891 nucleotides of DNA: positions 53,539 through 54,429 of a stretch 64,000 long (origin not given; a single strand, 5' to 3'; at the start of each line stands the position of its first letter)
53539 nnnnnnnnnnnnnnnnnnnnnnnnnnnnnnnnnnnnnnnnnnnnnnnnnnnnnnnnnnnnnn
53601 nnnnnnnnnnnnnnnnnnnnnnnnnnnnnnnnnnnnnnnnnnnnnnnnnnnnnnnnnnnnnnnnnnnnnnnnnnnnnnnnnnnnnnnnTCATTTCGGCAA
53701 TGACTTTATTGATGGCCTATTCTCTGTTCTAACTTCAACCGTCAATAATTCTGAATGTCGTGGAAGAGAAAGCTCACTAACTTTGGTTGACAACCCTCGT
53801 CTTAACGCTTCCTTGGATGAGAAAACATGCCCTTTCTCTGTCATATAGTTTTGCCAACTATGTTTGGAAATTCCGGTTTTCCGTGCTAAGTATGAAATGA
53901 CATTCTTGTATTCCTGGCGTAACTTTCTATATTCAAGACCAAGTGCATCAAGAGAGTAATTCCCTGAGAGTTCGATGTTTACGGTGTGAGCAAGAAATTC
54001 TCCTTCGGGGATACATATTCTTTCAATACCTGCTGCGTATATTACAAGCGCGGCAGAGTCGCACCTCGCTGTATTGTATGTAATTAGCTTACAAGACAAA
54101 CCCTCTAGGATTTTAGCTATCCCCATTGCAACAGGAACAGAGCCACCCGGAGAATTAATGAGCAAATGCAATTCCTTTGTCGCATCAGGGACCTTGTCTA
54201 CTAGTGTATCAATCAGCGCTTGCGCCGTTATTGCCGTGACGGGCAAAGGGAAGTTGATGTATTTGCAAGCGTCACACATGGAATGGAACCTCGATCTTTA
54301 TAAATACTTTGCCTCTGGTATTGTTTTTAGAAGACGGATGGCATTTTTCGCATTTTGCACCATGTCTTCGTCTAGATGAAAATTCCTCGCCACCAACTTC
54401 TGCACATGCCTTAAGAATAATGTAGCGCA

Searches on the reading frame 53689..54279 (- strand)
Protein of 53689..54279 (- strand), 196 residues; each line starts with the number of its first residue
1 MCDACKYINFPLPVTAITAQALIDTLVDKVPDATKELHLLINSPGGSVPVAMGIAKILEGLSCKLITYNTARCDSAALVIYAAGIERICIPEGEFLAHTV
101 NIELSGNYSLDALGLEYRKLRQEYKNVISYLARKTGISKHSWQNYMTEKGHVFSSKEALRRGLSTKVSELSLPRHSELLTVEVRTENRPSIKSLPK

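Call 5: search_protein_families(library=ncbifam, proteins=[window:53689-54279:-], max_evalue=0.01)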
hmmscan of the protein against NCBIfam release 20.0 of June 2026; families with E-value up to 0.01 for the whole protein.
window:53689-54279:- (196 aa): 10 families
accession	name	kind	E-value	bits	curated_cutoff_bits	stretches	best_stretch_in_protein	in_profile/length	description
NF045542.1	Clp_rel_HeadMat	equivalog_domain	1.1e-12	48.2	120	1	17-166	18-164/165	head maturation protease, ClpP-related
NF009205.0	PRK12553.1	subfamily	3.4e-11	43.1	228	1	29-167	62-201/211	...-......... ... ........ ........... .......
NF001368.0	PRK00277.1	subfamily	2.8e-10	40.4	249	1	27-168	55-195/203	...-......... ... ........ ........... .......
NF045540.1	scaf_prot_MCP1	exception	5.7e-09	35.2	475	1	16-169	14-162/652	ClpP-like prohead protease/major capsid protein fusion protein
TIGR00493.1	clpP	equivalog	4.4e-08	33.1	308.6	1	27-167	50-189/192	ATP-dependent Clp endopeptidase proteolytic subunit ClpP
NF011091.0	PRK14514.1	equivalog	5.1e-07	29.5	361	1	18-162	70-211/221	ATP-dependent Clp endopeptidase proteolytic subunit ClpP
NF011089.0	PRK14512.1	equivalog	4.9e-05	23.2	251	1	30-169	54-192/200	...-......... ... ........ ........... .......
NF011090.0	PRK14513.1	equivalog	0.0001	22.2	347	1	19-169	41-191/201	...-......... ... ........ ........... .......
TIGR00706.1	SppA_dom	equivalog_domain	0.00016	21.4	155.45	0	23-77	19-77/208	signal peptide peptidase SppA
NF009203.0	PRK12551.1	equivalog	0.00032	20.5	359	1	14-85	34-106/196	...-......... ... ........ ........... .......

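Call 6: search_protein_families(library=pfam, proteins=[window:53689-54279:-], max_evalue=0.01)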
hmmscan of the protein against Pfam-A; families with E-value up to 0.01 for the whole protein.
window:53689-54279:- (196 aa): 2 families
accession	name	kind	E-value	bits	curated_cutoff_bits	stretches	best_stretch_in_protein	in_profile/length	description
PF00574.28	CLP_protease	-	8.2e-16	58.8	20.2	1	13-168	24-179/182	Clp protease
PF25145.1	NfeD1b_N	-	0.006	16.6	40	1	35-107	32-103/189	NfeD1b, N-terminal domain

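Call 21: search_solved_structures(query=window:53689-54279:-, max_evalue=0.01, show_alignments=2)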
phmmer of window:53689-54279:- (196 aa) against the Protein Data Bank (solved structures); distinct sequences matched with E-value up to 0.01: 84 (the best 60 are shown).
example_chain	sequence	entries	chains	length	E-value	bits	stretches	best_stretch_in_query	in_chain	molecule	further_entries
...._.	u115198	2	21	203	6.2e-07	32.7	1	28-167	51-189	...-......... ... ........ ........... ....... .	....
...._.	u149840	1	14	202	7.8e-07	32.4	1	28-169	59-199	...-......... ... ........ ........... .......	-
6pbu_A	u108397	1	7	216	1.1e-06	32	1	26-107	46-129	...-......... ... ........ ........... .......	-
9vhc_A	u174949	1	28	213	1.6e-06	31.4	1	30-166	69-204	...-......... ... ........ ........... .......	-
6mx2_A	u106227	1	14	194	7.3e-06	29.2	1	26-165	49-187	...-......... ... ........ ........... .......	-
6hwm_A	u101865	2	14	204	8.3e-06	29.1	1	12-167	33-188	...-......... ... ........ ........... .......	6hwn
7m1m_A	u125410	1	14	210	8.5e-06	29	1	30-167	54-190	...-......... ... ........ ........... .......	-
9ndj_H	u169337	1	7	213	8.7e-06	29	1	30-167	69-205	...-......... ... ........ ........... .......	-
3ktg_A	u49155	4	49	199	1.3e-05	28.5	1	29-168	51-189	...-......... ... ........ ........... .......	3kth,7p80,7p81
7x8x_B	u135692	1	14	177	1.3e-05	28.4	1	26-107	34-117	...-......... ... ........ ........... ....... 1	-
8ycx_N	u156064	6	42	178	1.3e-05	28.4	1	26-107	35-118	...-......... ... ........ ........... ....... 1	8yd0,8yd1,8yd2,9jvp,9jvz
9if4_N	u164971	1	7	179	1.3e-05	28.4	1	26-107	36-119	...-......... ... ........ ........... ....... 1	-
4u0g_H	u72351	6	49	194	1.5e-05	28.2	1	26-107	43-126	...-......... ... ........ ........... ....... 1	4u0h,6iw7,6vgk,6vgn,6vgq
2ce3_A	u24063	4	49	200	1.6e-05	28.2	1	26-107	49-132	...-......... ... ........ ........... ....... 1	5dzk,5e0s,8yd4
9p53_c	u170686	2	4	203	1.6e-05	28.1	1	26-107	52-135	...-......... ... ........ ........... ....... 1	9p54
9uxt_A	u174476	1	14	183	2.5e-05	27.5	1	7-172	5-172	Clp protease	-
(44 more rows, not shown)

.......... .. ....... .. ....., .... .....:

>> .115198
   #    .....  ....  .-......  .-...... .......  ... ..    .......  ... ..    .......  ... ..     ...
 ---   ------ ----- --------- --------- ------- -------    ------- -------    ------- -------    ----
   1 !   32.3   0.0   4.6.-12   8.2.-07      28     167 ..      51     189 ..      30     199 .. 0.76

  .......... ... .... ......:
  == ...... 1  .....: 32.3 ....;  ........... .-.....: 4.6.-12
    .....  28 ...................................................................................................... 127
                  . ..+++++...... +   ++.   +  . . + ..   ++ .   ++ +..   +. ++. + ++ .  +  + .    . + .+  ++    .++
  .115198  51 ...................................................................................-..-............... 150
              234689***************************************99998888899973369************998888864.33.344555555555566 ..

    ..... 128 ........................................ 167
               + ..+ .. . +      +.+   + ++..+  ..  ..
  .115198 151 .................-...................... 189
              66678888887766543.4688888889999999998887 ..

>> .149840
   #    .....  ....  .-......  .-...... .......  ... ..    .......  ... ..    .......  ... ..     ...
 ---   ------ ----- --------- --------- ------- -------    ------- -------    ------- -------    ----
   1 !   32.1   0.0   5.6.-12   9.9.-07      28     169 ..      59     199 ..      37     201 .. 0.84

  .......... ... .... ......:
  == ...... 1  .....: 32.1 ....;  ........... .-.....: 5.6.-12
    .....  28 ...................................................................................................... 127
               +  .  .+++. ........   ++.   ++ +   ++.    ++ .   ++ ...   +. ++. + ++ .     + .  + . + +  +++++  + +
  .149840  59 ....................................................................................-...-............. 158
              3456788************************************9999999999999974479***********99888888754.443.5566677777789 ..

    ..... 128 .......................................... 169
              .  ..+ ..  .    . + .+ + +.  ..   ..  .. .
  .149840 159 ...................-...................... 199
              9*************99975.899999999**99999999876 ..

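Call 47: find_homologous_proteins(query=window:53689-54279:-, max_evalue=0.00001)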
Query window:53689-54279:- (196 aa): 22 proteins with E <= 0.00001 among 516 candidates.
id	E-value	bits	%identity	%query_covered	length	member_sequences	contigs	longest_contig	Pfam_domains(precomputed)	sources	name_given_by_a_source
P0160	6.7e-123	425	99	100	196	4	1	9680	PF00574.29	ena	-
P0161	1.8e-85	303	73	93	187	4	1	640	PF00574.29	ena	-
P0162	3.8e-82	293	70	97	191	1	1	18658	PF00574.29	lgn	-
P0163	1.5e-81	291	69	97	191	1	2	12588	PF00574.29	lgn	-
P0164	1.0e-78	281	67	92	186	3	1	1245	PF00574.29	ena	-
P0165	3.9e-75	270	66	93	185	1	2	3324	PF00574.29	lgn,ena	-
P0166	9.2e-75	269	65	90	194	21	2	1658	PF00574.29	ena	-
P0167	1.4e-73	265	65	90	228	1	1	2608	PF00574.29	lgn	-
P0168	5.5e-73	263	65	90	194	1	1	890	PF00574.29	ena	-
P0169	1.6e-72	261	62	93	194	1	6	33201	PF00574.29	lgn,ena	-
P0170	3.2e-72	260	64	92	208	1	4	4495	PF00574.29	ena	-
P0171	5.0e-72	260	64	90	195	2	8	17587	PF00574.29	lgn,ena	-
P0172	6.2e-72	259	63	90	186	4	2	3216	PF00574.29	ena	-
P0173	2.0e-71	258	64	90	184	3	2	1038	PF00574.29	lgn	-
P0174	7.8e-71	256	64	90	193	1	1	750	PF00574.29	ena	-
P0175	9.2e-71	256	63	90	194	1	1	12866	PF00574.29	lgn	-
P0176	1.7e-70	255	61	94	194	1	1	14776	PF00574.29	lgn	-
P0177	3.5e-70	254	62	90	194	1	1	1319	PF00574.29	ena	-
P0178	1.3e-69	252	62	90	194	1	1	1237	PF00574.29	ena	-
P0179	2.4e-69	251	61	93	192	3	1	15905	PF00574.29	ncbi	-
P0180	6.8e-54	201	53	86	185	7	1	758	PF00574.29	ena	-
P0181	1.3e-6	46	28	71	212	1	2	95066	PF00574.29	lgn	-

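Call 61: predict_structure(alignment_id=A5)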
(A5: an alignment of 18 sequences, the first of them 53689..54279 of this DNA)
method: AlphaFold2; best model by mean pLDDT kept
length: 196 residues; sequences in the alignment: 18
mean_pLDDT: 87.3   pTM: 0.83
mean pLDDT of the five models: 87.3, 86.0, 85.5, 84.9, 61.6
residues with pLDDT >= 90: 119; 70-90: 54; 50-70: 14; < 50: 9
segments of 3 or more residues with pLDDT < 50: 187-192
pLDDT, mean of each block of 10 residues (from residue 1): 80 93 92 93 89 95 95 93 97 89 71 86 92 96 90 97 95 77 62 49
secondary structure, 60 per line:
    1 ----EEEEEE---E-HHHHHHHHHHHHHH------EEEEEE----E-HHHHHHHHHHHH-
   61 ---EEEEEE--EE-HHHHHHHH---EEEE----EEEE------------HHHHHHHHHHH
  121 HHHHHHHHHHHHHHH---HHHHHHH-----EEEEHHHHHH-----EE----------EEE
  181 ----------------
elements in order: E5-10 H16-29 E36-41 H48-59 E64-69 H75-82 E86-89 E94-97 H110-135 H139-145 E151-154 H155-160 E178-180

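Call 65: fold_search(model_id=the predicted structure, library=pdb)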
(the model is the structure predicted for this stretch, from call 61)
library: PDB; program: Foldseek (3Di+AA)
matches with E <= 10: 1923; with E <= 0.001: 1286
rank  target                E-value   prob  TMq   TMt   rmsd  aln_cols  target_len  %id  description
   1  9uxt_A                1.1e-14  1.00  0.84  0.89   1.7       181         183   20  The Structural Basis of ClpP1 in Pseudomonas plecoglossicida (released 2026-03-18)
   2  6hwm_E                1.5e-12  1.00  0.70  0.70   4.6       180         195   24  Structure of Thermus thermophilus ClpP in complex with bortezomib (released 2019-09-18)
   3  6hwm_B                1.9e-12  1.00  0.70  0.71   4.5       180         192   24  Structure of Thermus thermophilus ClpP in complex with bortezomib (released 2019-09-18)
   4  6pbu_C                3.0e-12  1.00  0.66  0.68   4.1       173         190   24  ClpP1 from Mycobacterium smegmatis (released 2019-12-18)
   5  6hwm_A                3.2e-12  1.00  0.71  0.75   3.0       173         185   24  Structure of Thermus thermophilus ClpP in complex with bortezomib (released 2019-09-18)
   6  9if4_H                3.4e-12  1.00  0.69  0.71   3.3       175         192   23  Structure of the Mycobacterium Tuberculosis ClpC1P1P2 complex bound to the activator Bz-Leu-Leu (released 2025-08-27)
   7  6hwm_G                4.6e-12  1.00  0.71  0.75   3.0       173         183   24  Structure of Thermus thermophilus ClpP in complex with bortezomib (released 2019-09-18)
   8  6hwm_D                5.5e-12  1.00  0.71  0.75   3.0       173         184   24  Structure of Thermus thermophilus ClpP in complex with bortezomib (released 2019-09-18)
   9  6hwm_C                5.9e-12  1.00  0.71  0.75   3.0       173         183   24  Structure of Thermus thermophilus ClpP in complex with bortezomib (released 2019-09-18)
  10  6cfd_L                5.9e-12  1.00  0.69  0.74   3.6       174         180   23  ADEP4 bound to E. faecium ClpP (released 2018-05-16)
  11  8yd0_K                6.7e-12  1.00  0.71  0.75   3.3       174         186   22  CryoEM structure of M. tuberculosis ClpXP1P2 complex bound to bortezomib (released 2025-03-19)
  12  9if4_M                6.7e-12  1.00  0.70  0.72   3.3       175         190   23  Structure of the Mycobacterium Tuberculosis ClpC1P1P2 complex bound to the activator Bz-Leu-Leu (released 2025-08-27)
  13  6cfd_T                7.1e-12  1.00  0.67  0.73   3.9       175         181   23  ADEP4 bound to E. faecium ClpP (released 2018-05-16)
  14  6hwm_F                7.5e-12  1.00  0.70  0.72   3.8       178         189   24  Structure of Thermus thermophilus ClpP in complex with bortezomib (released 2019-09-18)
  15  6cfd_C                7.5e-12  1.00  0.67  0.73   3.9       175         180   23  ADEP4 bound to E. faecium ClpP (released 2018-05-16)
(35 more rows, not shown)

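Call 79: find_encoding_contigs(protein=P0181, flank=7000, max_places=2)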
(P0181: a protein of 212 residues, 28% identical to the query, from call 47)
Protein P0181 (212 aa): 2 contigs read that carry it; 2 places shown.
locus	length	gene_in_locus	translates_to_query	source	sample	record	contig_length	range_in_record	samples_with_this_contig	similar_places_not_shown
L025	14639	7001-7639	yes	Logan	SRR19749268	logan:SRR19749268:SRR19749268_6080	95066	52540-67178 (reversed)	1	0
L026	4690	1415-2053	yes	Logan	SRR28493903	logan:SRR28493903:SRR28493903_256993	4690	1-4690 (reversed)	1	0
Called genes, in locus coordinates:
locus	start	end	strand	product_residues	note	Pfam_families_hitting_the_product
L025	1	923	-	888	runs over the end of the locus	PF00133:tRNA-synt_1, PF09334:tRNA-synt_1g, PF13603:tRNA-synt_1_2 (weak), PF08264:Anticodon_1, PF10458:Val_tRNA-synt_C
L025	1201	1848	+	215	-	PF08291:Peptidase_M15_3 (weak)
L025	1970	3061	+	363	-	PF03739:LptF_LptG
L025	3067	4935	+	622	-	PF00916:Sulfate_transp, PF01740:STAS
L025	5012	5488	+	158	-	-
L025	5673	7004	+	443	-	PF05697:Trigger_N, PF00254:FKBP_C (faint), PF05698:Trigger_C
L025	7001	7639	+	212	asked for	PF00574:CLP_protease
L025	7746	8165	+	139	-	PF02657:SufE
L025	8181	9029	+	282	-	PF03741:TerC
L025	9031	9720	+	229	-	PF02660:G3P_acyltransf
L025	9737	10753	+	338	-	PF01210:NAD_Gly3P_dh_N, PF02558:ApbA (faint), PF07479:NAD_Gly3P_dh_C, PF20618:GPD_NAD_C_bact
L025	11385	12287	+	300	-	PF00076:RRM_1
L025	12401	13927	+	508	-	PF00884:Sulfatase, PF01663:Phosphodiest (weak), PF16347:SGSH_C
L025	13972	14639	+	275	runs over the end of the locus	PF18306:LDcluster4, PF03641:Lysine_decarbox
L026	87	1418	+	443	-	PF05697:Trigger_N, PF00254:FKBP_C (faint), PF05698:Trigger_C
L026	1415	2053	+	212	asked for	PF00574:CLP_protease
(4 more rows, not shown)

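Call 80: find_encoding_contigs(protein=P0169, flank=7000, max_places=2)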
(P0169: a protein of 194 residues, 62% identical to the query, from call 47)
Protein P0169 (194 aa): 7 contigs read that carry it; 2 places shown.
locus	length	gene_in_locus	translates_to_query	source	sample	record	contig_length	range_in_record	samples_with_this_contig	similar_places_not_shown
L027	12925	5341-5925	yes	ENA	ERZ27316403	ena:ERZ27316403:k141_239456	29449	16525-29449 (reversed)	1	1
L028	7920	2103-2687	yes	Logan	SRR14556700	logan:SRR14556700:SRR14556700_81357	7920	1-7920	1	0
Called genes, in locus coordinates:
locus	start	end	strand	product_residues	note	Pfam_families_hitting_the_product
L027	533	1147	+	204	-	-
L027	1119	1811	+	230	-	-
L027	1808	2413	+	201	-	PF01966:HD (weak)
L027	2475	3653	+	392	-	PF13353:Fer4_12, PF04055:Radical_SAM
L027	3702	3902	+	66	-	-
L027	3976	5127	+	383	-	PF13353:Fer4_12, PF04055:Radical_SAM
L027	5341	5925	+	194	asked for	PF00574:CLP_protease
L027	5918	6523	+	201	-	PF13185:GAF_2, PF01590:GAF (faint)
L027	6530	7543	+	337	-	PF00082:Peptidase_S8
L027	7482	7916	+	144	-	-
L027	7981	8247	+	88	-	-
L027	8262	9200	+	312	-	-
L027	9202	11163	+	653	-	-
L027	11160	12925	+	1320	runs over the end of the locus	PF20703:nSTAND1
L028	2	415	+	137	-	?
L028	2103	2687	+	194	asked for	PF00574:CLP_protease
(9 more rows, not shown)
